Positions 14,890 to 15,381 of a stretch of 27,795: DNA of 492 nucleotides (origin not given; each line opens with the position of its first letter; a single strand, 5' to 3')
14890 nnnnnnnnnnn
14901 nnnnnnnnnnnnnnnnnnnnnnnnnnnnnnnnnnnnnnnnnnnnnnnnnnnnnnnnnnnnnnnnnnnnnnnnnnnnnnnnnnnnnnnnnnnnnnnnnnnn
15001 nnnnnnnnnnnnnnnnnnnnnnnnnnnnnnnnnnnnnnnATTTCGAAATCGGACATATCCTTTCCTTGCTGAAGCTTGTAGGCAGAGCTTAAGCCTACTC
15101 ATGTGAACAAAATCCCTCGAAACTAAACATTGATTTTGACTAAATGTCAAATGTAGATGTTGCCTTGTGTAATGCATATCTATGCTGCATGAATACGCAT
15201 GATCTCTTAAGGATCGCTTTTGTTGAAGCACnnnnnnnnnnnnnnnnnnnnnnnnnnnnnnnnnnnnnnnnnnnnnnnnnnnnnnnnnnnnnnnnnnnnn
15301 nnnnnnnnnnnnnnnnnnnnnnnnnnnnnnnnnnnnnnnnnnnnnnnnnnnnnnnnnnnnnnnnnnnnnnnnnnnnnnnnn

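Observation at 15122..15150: Perfect 15-nt palindrome overlapping the putative -35 of the GHKL effector gene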

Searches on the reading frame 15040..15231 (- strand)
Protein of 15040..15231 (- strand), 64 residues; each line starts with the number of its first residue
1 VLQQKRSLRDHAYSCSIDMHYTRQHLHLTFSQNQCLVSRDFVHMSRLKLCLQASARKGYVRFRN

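Call 46: search_protein_families(library=pfam, proteins=[window:15040-15231:-], max_evalue=1)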
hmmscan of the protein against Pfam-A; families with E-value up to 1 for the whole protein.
seq(64 aa): 1 family
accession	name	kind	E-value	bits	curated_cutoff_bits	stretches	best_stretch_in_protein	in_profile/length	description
PF01562.24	Pep_M12B_propep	-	0.053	14.6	23.7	1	4-44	24-67/93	Reprolysin family propeptide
